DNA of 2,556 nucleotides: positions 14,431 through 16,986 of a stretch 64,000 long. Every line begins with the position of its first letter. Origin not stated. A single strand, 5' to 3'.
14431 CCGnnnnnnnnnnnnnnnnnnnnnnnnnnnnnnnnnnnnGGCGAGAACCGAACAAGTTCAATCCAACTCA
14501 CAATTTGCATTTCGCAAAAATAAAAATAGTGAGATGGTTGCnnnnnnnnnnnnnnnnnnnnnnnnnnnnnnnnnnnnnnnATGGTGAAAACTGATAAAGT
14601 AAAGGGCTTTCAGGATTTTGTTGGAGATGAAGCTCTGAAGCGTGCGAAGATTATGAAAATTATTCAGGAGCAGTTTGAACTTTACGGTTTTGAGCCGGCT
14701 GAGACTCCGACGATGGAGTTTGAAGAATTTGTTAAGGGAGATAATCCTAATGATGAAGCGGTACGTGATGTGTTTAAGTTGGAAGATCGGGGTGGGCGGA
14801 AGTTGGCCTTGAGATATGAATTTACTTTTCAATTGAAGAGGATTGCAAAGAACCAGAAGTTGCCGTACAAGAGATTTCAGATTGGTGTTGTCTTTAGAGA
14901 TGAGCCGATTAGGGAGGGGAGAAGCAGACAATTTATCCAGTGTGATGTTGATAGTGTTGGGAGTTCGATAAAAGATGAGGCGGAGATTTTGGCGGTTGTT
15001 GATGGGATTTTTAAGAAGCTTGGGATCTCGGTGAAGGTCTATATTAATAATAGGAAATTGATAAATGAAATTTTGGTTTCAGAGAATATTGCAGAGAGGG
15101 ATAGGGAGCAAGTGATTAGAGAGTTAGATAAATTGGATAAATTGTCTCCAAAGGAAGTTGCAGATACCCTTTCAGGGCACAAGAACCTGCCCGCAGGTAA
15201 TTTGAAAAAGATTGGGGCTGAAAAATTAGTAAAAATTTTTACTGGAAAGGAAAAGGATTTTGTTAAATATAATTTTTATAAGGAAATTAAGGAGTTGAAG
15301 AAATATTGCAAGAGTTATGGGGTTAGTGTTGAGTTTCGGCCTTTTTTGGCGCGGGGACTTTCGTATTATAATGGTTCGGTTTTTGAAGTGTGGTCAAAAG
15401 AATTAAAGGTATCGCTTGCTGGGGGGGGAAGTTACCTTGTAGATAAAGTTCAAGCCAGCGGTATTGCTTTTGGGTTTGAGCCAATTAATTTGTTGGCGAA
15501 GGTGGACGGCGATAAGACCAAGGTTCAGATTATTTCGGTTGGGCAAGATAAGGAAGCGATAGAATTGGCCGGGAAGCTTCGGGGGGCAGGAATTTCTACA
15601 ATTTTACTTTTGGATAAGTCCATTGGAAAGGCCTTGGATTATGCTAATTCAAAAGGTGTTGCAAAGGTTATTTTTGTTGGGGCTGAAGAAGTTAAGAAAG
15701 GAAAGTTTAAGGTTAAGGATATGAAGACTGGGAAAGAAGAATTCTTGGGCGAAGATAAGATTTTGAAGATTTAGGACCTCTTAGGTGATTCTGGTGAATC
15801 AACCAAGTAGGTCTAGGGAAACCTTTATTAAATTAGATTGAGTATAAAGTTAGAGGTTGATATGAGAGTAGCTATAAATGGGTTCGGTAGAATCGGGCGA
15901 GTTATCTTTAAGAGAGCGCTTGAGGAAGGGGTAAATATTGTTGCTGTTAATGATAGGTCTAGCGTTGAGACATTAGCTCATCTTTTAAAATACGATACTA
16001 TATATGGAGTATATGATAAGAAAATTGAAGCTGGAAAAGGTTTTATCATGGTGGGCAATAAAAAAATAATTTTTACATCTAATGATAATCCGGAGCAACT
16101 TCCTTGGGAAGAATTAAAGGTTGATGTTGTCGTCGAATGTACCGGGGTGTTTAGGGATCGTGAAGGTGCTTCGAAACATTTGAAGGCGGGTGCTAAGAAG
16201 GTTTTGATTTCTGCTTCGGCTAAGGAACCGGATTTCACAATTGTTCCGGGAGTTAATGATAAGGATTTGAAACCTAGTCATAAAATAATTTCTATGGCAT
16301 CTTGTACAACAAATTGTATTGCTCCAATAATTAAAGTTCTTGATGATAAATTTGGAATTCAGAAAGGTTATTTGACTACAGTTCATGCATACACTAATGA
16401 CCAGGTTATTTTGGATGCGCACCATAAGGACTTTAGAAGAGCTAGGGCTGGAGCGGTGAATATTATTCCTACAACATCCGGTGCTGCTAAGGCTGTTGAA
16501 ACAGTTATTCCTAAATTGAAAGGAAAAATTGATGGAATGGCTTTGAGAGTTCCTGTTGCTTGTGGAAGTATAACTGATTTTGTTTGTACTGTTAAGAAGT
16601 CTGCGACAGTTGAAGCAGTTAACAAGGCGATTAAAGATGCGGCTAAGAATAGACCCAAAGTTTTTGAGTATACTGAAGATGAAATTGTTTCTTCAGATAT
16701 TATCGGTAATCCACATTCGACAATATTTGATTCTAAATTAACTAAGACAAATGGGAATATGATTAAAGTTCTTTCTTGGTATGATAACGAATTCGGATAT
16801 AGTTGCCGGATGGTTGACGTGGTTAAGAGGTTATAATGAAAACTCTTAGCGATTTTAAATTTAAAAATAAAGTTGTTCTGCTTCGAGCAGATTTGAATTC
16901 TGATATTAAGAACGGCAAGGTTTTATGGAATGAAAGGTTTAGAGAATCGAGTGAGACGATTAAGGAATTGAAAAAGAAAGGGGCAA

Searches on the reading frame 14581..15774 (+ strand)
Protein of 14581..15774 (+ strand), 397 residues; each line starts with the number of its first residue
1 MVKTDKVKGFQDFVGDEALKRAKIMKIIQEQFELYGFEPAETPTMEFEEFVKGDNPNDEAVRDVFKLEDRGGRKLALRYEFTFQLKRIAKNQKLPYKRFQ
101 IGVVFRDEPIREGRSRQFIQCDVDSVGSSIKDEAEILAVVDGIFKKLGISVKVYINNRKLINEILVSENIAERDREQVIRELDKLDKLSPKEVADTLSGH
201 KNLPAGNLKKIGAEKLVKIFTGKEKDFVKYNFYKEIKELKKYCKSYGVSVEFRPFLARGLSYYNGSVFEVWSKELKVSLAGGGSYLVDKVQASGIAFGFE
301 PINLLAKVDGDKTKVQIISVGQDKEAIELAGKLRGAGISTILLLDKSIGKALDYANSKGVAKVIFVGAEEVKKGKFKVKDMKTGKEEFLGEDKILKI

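Call 78: search_protein_families(library=pfam, proteins=[window:14581-15774:+], max_evalue=0.00001)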
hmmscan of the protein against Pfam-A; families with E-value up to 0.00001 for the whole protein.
window:14581-15774:+ (397 aa): 5 families
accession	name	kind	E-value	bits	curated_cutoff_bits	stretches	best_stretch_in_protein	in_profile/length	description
PF13393.11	tRNA-synt_His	-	1.9e-33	116.5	25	1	9-299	1-301/308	Histidyl-tRNA synthetase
PF03129.25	HGTP_anticodon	-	6.6e-11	42.7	21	1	314-389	1-82/94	Anticodon binding domain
PF00587.30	tRNA-synt_2b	-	4.4e-09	37.1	29.3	1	65-276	1-126/179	tRNA synthetase class II core domain (G, H, P, S and T)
PF01409.25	tRNA-synt_2d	-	8.3e-08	32.4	19.8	1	23-155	21-162/246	tRNA synthetases class II core domain (F)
PF00152.25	tRNA-synt_2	-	1.2e-06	28.2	25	1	20-153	24-146/308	tRNA synthetases class II (D, K and N)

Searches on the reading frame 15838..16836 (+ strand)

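Call 78: search_protein_families(library=pfam, proteins=[window:15838-16836:+], max_evalue=0.00001)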
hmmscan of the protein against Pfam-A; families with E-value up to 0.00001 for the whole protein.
window:15838-16836:+ (332 aa): 2 families
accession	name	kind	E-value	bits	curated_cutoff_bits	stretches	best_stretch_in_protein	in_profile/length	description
PF02800.25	Gp_dh_C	-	2.5e-62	209.6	24.4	1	161-315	1-158/158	Glyceraldehyde 3-phosphate dehydrogenase, C-terminal domain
PF00044.30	Gp_dh_N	-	3.7e-34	117.5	31.7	1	9-107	1-100/101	Glyceraldehyde 3-phosphate dehydrogenase, NAD binding domain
